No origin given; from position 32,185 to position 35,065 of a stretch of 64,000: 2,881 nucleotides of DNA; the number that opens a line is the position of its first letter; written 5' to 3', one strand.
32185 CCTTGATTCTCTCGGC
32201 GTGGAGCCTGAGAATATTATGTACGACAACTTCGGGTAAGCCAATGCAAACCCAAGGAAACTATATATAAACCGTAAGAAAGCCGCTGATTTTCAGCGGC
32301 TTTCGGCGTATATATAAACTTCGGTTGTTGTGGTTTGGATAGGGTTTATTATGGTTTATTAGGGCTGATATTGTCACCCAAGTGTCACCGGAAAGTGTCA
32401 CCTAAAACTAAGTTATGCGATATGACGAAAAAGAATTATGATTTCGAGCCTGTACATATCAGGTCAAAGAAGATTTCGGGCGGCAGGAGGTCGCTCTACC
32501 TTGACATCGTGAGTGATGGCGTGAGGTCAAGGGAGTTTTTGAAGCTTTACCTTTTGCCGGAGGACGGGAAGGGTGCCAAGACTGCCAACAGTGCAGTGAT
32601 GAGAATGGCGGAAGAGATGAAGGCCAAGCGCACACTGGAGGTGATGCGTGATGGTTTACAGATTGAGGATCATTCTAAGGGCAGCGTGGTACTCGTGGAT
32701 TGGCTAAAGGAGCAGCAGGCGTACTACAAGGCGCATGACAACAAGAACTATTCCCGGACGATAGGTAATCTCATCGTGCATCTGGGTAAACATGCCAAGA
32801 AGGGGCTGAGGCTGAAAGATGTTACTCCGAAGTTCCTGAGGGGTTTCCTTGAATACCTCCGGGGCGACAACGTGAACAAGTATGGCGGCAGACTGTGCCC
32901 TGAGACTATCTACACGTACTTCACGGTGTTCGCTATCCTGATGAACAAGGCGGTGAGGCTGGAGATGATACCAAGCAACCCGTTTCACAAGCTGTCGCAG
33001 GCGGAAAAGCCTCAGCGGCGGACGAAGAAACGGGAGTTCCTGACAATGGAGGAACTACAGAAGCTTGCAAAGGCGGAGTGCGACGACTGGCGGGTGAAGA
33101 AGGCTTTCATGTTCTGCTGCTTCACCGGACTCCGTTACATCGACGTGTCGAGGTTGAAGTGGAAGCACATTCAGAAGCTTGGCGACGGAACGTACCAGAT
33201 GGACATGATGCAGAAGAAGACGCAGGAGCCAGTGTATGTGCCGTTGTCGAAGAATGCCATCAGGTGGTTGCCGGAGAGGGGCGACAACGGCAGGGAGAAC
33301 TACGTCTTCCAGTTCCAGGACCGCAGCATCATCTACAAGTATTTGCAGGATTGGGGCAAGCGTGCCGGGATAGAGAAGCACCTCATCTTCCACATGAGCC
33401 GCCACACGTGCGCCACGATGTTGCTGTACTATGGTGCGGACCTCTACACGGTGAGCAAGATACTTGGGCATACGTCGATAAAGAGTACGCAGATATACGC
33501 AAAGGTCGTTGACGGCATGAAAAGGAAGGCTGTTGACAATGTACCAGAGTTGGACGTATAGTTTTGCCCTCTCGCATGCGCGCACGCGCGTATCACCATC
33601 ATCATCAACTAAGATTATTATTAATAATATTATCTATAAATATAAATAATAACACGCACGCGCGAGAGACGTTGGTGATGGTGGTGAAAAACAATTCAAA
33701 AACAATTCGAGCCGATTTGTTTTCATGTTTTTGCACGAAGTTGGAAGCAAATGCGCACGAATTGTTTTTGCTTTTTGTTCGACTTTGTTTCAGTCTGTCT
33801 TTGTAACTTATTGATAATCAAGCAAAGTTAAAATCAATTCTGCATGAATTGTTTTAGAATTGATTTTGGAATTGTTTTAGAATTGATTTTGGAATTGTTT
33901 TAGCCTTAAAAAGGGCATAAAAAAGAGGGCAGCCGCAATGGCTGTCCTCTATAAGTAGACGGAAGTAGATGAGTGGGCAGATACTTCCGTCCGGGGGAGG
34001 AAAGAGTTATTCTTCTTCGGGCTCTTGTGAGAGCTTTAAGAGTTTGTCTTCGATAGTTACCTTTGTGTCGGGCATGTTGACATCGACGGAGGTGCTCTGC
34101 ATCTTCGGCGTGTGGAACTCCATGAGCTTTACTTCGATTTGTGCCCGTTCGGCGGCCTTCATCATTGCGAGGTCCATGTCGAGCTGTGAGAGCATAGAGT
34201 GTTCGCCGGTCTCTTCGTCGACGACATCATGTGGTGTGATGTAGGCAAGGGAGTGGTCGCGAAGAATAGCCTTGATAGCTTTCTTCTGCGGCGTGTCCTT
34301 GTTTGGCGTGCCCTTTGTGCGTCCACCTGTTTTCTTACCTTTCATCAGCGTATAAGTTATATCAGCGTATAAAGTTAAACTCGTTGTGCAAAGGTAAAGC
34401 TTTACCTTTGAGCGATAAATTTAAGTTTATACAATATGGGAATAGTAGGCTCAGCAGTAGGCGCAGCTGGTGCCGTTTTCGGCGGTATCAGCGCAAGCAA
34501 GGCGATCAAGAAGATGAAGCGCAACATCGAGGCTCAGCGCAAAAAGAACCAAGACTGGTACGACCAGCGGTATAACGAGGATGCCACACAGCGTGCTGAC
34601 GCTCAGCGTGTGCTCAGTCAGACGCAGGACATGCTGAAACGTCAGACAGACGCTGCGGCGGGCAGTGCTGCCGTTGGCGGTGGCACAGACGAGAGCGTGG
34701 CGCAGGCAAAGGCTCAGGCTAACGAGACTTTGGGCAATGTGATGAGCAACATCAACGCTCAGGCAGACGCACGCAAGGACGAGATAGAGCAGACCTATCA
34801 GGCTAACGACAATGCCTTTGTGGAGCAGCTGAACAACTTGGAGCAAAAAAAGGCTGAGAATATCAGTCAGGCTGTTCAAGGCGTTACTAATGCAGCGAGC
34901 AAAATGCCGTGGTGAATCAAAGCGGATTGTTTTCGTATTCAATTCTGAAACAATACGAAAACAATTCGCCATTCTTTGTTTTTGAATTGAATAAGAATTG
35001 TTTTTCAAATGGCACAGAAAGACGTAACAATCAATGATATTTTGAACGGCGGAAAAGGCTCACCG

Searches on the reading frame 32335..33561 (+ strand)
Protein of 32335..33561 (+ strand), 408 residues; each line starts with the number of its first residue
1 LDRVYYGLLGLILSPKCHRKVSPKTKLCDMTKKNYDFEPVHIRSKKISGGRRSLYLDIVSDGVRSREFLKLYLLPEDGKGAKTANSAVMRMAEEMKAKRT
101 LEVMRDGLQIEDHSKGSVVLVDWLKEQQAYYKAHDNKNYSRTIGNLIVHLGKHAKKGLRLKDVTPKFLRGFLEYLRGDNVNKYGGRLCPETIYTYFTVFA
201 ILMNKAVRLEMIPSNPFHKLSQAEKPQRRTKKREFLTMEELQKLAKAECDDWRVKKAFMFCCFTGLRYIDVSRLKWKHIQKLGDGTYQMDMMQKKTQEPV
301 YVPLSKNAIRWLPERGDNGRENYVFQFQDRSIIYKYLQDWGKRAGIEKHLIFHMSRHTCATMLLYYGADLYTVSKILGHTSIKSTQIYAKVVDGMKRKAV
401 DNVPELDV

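Call 85: search_protein_families(library=pfam, proteins=[window:32335-33561:+], max_evalue=0.0001)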
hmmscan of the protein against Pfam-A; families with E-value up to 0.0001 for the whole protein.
window:32335-33561:+ (408 aa): 3 families
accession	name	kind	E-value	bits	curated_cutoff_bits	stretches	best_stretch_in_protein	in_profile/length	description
PF00589.27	Phage_integrase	-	1.6e-27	96.8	27.1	1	235-391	2-168/172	Phage integrase family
PF13102.12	Phage_int_SAM_5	-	7.1e-15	55.6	22.3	1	120-218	2-94/98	Phage integrase SAM-like domain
PF17293.8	Arm-DNA-bind_5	-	8.3e-08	33.1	22.6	1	40-101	1-67/87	Arm DNA-binding domain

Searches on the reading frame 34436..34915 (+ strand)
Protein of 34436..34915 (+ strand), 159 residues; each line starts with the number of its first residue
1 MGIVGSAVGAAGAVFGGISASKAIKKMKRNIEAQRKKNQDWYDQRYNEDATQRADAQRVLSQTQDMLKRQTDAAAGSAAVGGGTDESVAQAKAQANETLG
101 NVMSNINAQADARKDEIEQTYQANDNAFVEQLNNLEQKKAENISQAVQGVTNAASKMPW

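Call 85: search_protein_families(library=pfam, proteins=[window:34436-34915:+], max_evalue=0.0001)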
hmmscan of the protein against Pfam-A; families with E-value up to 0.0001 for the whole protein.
window:34436-34915:+ (159 aa): 1 family
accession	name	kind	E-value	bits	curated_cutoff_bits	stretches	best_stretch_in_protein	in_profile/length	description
PF24072.1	T7_gp14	-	1.4e-05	25.5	27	1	2-148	5-143/187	T7 virus internal virion protein gp14 family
